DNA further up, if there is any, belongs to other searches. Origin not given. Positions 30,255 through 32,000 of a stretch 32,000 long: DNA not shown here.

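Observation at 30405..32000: T6SS sheath subunits TssB and TssC encoded as a single continuous ORF (absent from the supplied ORF track)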

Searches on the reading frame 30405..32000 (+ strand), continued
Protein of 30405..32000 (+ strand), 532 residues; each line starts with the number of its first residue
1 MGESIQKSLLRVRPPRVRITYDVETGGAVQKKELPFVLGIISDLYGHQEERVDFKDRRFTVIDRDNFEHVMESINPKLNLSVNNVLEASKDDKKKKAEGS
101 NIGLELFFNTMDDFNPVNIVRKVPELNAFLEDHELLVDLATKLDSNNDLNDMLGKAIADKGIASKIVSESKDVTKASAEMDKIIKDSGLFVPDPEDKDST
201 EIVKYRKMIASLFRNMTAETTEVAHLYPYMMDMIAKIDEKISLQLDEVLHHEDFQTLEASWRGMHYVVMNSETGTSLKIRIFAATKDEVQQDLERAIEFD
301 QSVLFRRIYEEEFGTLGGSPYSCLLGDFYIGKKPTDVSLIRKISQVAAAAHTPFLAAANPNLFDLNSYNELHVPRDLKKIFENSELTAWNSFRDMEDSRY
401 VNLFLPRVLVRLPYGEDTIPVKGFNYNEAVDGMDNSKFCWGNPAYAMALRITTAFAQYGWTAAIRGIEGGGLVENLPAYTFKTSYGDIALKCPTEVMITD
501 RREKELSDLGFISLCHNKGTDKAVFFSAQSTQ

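Call 39: search_protein_families(library=pfam, proteins=[P0249, P0281, P0285, P0295, P0247, P0253, P0268, P0345], max_evalue=0.0001)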
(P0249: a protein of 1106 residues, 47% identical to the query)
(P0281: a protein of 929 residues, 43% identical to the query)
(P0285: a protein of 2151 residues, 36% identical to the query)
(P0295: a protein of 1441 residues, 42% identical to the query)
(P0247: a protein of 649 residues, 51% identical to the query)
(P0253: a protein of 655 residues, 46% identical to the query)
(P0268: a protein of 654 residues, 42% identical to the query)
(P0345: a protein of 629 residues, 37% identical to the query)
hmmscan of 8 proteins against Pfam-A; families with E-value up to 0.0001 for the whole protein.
P0249 (1106 aa): 3 families
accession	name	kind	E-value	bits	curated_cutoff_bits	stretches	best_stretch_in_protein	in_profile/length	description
PF05943.17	VipB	-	7.5e-131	436.1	27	1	682-981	2-300/301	EvpB/VC_A0108, tail sheath N-terminal domain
PF05591.17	T6SS_VipA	-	1.4e-41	142.3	24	1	457-608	2-152/155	Type VI secretion system, VipA, VC_A0107 or Hcp2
PF18945.5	VipB_2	-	5.5e-40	136.5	27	1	991-1101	1-111/112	EvpB/VC_A0108, tail sheath gpW/gp25-like domain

P0281 (929 aa): 3 families
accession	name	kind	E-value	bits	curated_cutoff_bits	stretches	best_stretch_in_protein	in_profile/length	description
PF05943.17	VipB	-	1.2e-112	376.3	27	1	502-802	2-301/301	EvpB/VC_A0108, tail sheath N-terminal domain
PF05591.17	T6SS_VipA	-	5e-38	130.8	24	1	302-440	2-141/155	Type VI secretion system, VipA, VC_A0107 or Hcp2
PF18945.5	VipB_2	-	4.6e-33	114.2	27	1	812-921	2-111/112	EvpB/VC_A0108, tail sheath gpW/gp25-like domain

P0285 (2151 aa): 19 families
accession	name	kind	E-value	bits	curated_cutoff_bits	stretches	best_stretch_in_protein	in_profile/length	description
PF05943.17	VipB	-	1.3e-146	487.8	27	2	1198-1476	3-299/301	EvpB/VC_A0108, tail sheath N-terminal domain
PF05591.17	T6SS_VipA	-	2.1e-63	213.2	24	2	994-1138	4-154/155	Type VI secretion system, VipA, VC_A0107 or Hcp2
PF18945.5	VipB_2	-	3.4e-31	108.2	27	2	619-715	9-109/112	EvpB/VC_A0108, tail sheath gpW/gp25-like domain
PF00069.31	Pkinase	-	2.8e-28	99.5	31.7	1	1629-1840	1-199/263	Protein kinase domain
PF05936.17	T6SS_VasE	-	7.4e-23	81.4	23.4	2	2019-2140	305-426/429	Bacterial Type VI secretion, VC_A0110, EvfL, ImpJ, VasE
PF07714.23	PK_Tyr_Ser-Thr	-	1.7e-20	73.8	23.1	1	1632-1838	4-205/258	Protein tyrosine and serine/threonine kinase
PF07719.23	TPR_2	-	2.2e-18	65.2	27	0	940-971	2-33/34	Tetratricopeptide repeat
PF00515.34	TPR_1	-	9.7e-16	57.3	27.8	0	940-971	2-33/34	Tetratricopeptide repeat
PF13428.12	TPR_14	-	3.2e-15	55.6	23.5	0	911-947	7-43/44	Tetratricopeptide repeat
PF14559.12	TPR_19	-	8.5e-12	45.7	25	1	919-978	5-64/68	Tetratricopeptide repeat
PF13431.12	TPR_17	-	1.7e-11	43.9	24.4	0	928-959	2-33/34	Tetratricopeptide repeat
PF13432.12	TPR_16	-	6.2e-11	43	32.7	1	914-971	6-63/65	Tetratricopeptide repeat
PF13181.12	TPR_8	-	8.9e-09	35.3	25.7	0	909-936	5-32/34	Tetratricopeptide repeat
PF13176.12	TPR_7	-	2.6e-08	33.8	27.9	0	942-971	2-31/36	Tetratricopeptide repeat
PF13424.12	TPR_12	-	3.5e-08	34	30.1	0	911-969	9-75/77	Tetratricopeptide repeat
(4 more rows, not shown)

P0295 (1441 aa): 3 families
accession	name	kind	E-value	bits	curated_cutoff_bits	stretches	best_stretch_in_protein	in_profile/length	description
PF05943.17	VipB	-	4.2e-118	394.2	27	1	1015-1316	3-301/301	EvpB/VC_A0108, tail sheath N-terminal domain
PF05591.17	T6SS_VipA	-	2.4e-38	131.8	24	1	793-938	3-144/155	Type VI secretion system, VipA, VC_A0107 or Hcp2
PF18945.5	VipB_2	-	1.5e-31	109.3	27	1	1326-1432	2-108/112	EvpB/VC_A0108, tail sheath gpW/gp25-like domain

P0247 (649 aa): 3 families
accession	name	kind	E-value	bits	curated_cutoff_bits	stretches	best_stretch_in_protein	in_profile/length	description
PF05943.17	VipB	-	6.4e-114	380.5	27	1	222-525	3-299/301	EvpB/VC_A0108, tail sheath N-terminal domain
PF18945.5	VipB_2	-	1.7e-41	141.4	27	1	537-647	2-112/112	EvpB/VC_A0108, tail sheath gpW/gp25-like domain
PF05591.17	T6SS_VipA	-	6.9e-31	107.6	24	1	11-162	3-142/155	Type VI secretion system, VipA, VC_A0107 or Hcp2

P0253 (655 aa): 3 families
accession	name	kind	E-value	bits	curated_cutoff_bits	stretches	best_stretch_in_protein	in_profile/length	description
PF05943.17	VipB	-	1.5e-120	402.3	27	1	228-528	2-300/301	EvpB/VC_A0108, tail sheath N-terminal domain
PF05591.17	T6SS_VipA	-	2.9e-42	144.6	24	1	12-160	4-154/155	Type VI secretion system, VipA, VC_A0107 or Hcp2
PF18945.5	VipB_2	-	4.3e-42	143.3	27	1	539-649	2-112/112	EvpB/VC_A0108, tail sheath gpW/gp25-like domain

P0268 (654 aa): 3 families
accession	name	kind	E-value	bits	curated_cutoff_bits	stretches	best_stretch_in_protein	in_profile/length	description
PF05943.17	VipB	-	1.5e-102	343.2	27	1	233-529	3-298/301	EvpB/VC_A0108, tail sheath N-terminal domain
PF18945.5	VipB_2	-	1.4e-36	125.6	27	1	542-652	2-112/112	EvpB/VC_A0108, tail sheath gpW/gp25-like domain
PF05591.17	T6SS_VipA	-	1.1e-28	100.4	24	1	11-177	3-153/155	Type VI secretion system, VipA, VC_A0107 or Hcp2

P0345 (629 aa): 3 families
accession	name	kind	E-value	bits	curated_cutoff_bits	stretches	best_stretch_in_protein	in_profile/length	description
PF05943.17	VipB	-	8.1e-87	291.5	27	1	210-501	3-296/301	EvpB/VC_A0108, tail sheath N-terminal domain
PF05591.17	T6SS_VipA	-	1.9e-39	135.4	24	1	10-148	2-139/155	Type VI secretion system, VipA, VC_A0107 or Hcp2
PF18945.5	VipB_2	-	1.4e-28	99.8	27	1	516-622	2-108/112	EvpB/VC_A0108, tail sheath gpW/gp25-like domain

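Call 44: find_related_loci(query=A2, collection=genome_contigs, flank=6000)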
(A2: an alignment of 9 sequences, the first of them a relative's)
Query A2 (656 aa) in genome_contigs; peptide patterns used: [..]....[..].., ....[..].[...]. (x = any residue, [..] = any of these).
600 stretches matched a pattern (row limit reached: there are more); 570 encode a relative of the query (tblastn E <= 1e-3); the best 80 are kept; 80 distinct loci.
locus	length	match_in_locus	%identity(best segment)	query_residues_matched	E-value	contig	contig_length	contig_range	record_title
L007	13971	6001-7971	53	1-653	0e+0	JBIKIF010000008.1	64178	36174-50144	MAG: Holosporales bacterium isolate ME2014-05-29_3300042867_group5_bin88 Rohwer_bin1890_scaffold_26_c1, whole genome sho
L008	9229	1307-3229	53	1-653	0e+0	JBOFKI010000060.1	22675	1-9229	MAG: Alphaproteobacteria bacterium isolate WFFMC_MAG_370 k139_47555_flag=0_multi=9.9840_len=22675, whole genome shotgun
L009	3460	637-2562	53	1-654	0e+0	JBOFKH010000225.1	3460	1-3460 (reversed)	MAG: Alphaproteobacteria bacterium isolate WFFMC_MAG_371 k139_16698_flag=1_multi=5.0000_len=3460, whole genome shotgun s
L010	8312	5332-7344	51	1-653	0e+0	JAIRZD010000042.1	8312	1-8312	MAG: Holosporaceae bacterium isolate Gsp477_bin72 k119_6991558, whole genome shotgun sequence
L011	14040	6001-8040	51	1-653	0e+0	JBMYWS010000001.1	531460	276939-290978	MAG: Holosporaceae bacterium isolate ME_XS_2210_bin_4 ME_XS_2210_bin_4_0, whole genome shotgun sequence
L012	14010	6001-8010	49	3-653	0e+0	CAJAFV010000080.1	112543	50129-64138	MAG: uncultured Geobacteraceae bacterium isolate A-4_bin-085 genome assembly, contig: bin-085:80/99, whole genome shotgu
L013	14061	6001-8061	48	1-656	0e+0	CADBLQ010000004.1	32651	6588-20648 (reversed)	MAG: uncultured proteobacterium isolate RUG14087 genome assembly, contig: RUG14087_asm_4, whole genome shotgun sequence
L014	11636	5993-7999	51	1-652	0e+0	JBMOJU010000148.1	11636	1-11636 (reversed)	MAG: Paracraurococcus sp. isolate Deming_bin.590 contig16557, whole genome shotgun sequence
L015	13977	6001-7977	52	1-653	0e+0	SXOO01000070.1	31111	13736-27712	MAG: Proteobacteria bacterium isolate F1-120-MAGs227 F1-120__c207446, whole genome shotgun sequence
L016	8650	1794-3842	51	1-654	0e+0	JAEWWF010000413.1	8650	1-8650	MAG: Proteobacteria bacterium isolate OH_SDB_89 k127_1151673, whole genome shotgun sequence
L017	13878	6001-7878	52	1-653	0e+0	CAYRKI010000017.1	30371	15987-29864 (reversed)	MAG TPA_asm: uncultured Thiotrichales bacterium isolate SRP290908_co2_310 genome assembly, contig: NODE_1854_length_3037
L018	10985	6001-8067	50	1-653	0e+0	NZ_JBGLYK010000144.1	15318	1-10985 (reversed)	Pseudomonas sp. Pseusp97 strain CT11-97 NODE_144_length_15318_cov_35.821075, whole genome shotgun sequence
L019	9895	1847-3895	51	1-654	0e+0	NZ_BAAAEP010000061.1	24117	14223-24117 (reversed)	Caenispirillum bisanense strain JCM 14346 sequence061, whole genome shotgun sequence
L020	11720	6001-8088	50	1-653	0e+0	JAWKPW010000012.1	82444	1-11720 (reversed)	MAG: Desulfobacterales bacterium isolate AC2.63 AC2.63.fa-12, whole genome shotgun sequence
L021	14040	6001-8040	51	1-653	0e+0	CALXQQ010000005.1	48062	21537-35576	MAG: uncultured Alphaproteobacteria bacterium isolate E19__bin341 genome assembly, contig: E19__k127_9837992, whole geno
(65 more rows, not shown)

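Call 60: predict_structure(alignment_id=A3)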
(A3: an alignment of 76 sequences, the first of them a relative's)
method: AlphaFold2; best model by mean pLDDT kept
length: 656 residues; sequences in the alignment: 76
mean_pLDDT: 82.4   pTM: 0.76
mean pLDDT of the five models: 82.4, 82.1, 81.9, 81.4, 80.0
residues with pLDDT >= 90: 317; 70-90: 213; 50-70: 77; < 50: 49
segments of 3 or more residues with pLDDT < 50: 1-3, 15-30, 462-468, 639-656
pLDDT, mean of each block of 10 residues (from residue 1): 52 47 37 81 93 92 96 96 82 59 95 97 95 96 93 92 92 91 91 75 93 86 88 95 96 97 96 91 96 88 86 65 94 94 90 92 92 90 89 89 94 91 92 85 93 83 45 84 70 84 89 86 78 68 52 64 79 74 89 83 76 85 79 66 32 35
secondary structure, 60 per line:
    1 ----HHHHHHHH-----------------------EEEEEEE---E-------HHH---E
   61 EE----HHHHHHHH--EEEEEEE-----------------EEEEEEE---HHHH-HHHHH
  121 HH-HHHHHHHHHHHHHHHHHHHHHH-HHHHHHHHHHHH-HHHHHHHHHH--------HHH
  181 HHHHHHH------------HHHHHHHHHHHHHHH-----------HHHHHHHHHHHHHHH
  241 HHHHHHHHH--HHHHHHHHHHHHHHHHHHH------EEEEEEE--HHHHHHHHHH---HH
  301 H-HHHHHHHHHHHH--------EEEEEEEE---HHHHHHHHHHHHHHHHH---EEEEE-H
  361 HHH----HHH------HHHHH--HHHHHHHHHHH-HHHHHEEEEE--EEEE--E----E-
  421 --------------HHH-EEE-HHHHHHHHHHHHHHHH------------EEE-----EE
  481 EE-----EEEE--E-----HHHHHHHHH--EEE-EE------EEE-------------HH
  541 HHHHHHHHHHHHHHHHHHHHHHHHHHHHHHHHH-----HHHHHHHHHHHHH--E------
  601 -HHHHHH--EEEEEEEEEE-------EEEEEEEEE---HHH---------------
elements in order: H5-12 E36-42 E60-62 H67-74 E77-83 E101-107 H111-114 H116-122 H124-145 H147-158 H160-169 H178-187 H200-214 H226-249 H252-270 E277-283 H286-295 H303-314 E323-330 H334-350 E354-358 H360-363 H377-381 H384-394 H396-400 E401-405 E408-411 E439-441 H443-458 E471-473 E479-482 E488-491 H500-508 E511-513 E523-525 H539-573 H579-591 H602-607 E610-619 E627-635

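Call 62: fold_search(model_id=the predicted structure, library=pdb)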
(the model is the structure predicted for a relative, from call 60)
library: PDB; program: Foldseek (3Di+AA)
matches with E <= 10: 436; with E <= 0.001: 11
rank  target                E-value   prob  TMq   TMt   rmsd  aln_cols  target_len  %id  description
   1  5n8n_B                1.9e-37  1.00  0.47  0.66  17.4       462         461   46  Contracted sheath of a Pseudomonas aeruginosa type six secretion system consisting of TssB1 and TssC1 (released 2018-01-10)
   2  9n4v_A                4.6e-35  1.00  0.38  0.66  17.9       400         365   55  Azotobacter vinelandii extended type VI secretion system sheath tube complex (released 2025-07-16)
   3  5urx_1B               8.6e-34  1.00  0.46  0.69  16.4       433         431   39  Structure of the contracted type VI secretion system sheath in Myxococcus xanthus (released 2017-05-10)
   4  5urw_1B               3.0e-33  1.00  0.46  0.71  15.0       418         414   40  Structure of the extended type VI secretion system sheath in Myxococcus xanthus (released 2017-05-10)
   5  3j9g_2                7.9e-33  1.00  0.46  0.68  16.4       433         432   38  Atomic model of the VipA/VipB, the type six secretion system contractile sheath of Vibrio cholerae from cryo-EM (released 2015-03-11)
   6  5mxn_MODEL_1_A        1.2e-31  1.00  0.49  0.67  16.8       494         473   35  Atomic model of the VipA/VipB/Hcp, the type six secretion system non-contractile sheath-tube of Vibrio cholera (released 2017-08-02)
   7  5ojq_A                1.2e-31  1.00  0.49  0.67  16.8       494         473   35  The modeled structure of of wild type extended type VI secretion system sheath/tube complex in vibrio cholerae based o (released 2017-08-09)
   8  5myu_MODEL_1_A        2.7e-31  1.00  0.46  0.69  16.4       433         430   38  VipA-N2/VipB contracted sheath of type VI secretion system (released 2017-08-02)
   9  3j9o_B                5.7e-26  1.00  0.44  0.66  17.0       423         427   29  CryoEM structure of a type VI secretion system (released 2015-03-18)
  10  5n8n_A                2.4e-05  1.00  0.15  0.73  13.1       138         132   41  Contracted sheath of a Pseudomonas aeruginosa type six secretion system consisting of TssB1 and TssC1 (released 2018-01-10)
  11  9gtp_3e               1.1e-04  1.00  0.20  0.33  18.8       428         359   10  Cryo-EM structure of a contractile injection system in Streptomyces coelicolor, the baseplate complex in extended sta (released 2025-06-18)
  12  8q1i_I                1.1e-03  1.00  0.20  0.33  14.6       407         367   12  Neck-tail junction of phage 812 after tail contraction (C6) (released 2024-08-14)
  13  9qgl_3A               1.3e-03  0.99  0.19  0.27  20.6       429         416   12  Cryo-EM structure of the PlPVC1 baseplate, 6-fold symmetrized (C6), in extended state (released 2025-10-29)
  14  9gtp_1f               1.4e-03  1.00  0.23  0.39  15.6       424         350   12  Cryo-EM structure of a contractile injection system in Streptomyces coelicolor, the baseplate complex in extended sta (released 2025-06-18)
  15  9gtp_1e               1.5e-03  1.00  0.24  0.42  15.8       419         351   11  Cryo-EM structure of a contractile injection system in Streptomyces coelicolor, the baseplate complex in extended sta (released 2025-06-18)
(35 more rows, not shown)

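Call 71: find_homologous_proteins(query=L001:11982-12524:+, max_evalue=0.001)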
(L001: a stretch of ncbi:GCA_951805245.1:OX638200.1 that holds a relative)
Query L001:11982-12524:+ (181 aa): 3 proteins with E <= 0.001 among 36 candidates.
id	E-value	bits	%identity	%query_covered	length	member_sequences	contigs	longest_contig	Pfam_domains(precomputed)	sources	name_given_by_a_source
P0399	1.5e-81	290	96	80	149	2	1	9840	-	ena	-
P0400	2.4e-69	250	66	99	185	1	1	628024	-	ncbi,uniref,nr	ncbi:hypothetical protein FZC35_01680 [Candidatus Cytomitobacter indipagum]|uniref:Phage tail protei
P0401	9.1e-65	235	63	99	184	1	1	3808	-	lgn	-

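Call 75: search_solved_structures(query=A4, max_evalue=1)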
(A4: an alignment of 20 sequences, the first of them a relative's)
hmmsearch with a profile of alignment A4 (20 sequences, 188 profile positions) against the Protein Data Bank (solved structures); distinct sequences matched with E-value up to 1: 10.
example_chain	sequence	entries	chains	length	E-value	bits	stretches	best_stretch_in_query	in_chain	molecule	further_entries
3v4h_A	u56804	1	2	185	1.4e-06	31.3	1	34-184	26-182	hypothetical protein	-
9qpe_A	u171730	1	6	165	3.9e-05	26.5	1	46-186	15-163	Hcp family type VI secretion system effector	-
7fcf_B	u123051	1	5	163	9.9e-05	25.2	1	36-186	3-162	Fimbrial protein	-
7fcf_A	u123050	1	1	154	0.0017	21.2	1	36-164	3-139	Fimbrial protein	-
5xhh_A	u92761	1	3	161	0.0084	18.9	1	35-185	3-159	Hcp1 family type VI secretion system effector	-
5xeu_A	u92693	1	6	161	0.0092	18.8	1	35-185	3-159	Hcp1 family type VI secretion system effector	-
4tv4_A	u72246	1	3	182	0.13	15.1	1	31-185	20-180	Uncharacterized protein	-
3k4x_A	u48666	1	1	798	0.2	14.4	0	44-70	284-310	Proliferating cell nuclear antigen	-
8yun_A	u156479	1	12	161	0.27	14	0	36-185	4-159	Hcp1 family type VI secretion system effector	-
8hmo_A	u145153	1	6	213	0.43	13.4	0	75-120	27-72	Metal-dependent hydrolase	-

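Call 82: predict_structure(alignment_id=A5)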
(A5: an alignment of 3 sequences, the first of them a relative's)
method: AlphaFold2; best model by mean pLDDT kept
length: 185 residues; sequences in the alignment: 3
mean_pLDDT: 31.1   pTM: 0.20
mean pLDDT of the five models: 31.1, 29.4, 28.1, 26.5, 26.0
residues with pLDDT >= 90: 0; 70-90: 0; 50-70: 0; < 50: 185
segments of 3 or more residues with pLDDT < 50: 1-185
pLDDT, mean of each block of 10 residues (from residue 1): 24 25 29 30 28 30 30 24 31 38 36 28 28 32 37 39 40 34 26
secondary structure, 60 per line:
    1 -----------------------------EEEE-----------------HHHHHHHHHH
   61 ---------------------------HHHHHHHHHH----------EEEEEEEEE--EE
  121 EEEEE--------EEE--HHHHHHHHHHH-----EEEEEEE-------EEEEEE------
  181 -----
elements in order: E30-33 H51-60 H88-97 E108-116 E119-125 E134-136 H139-149 E155-161 E169-174
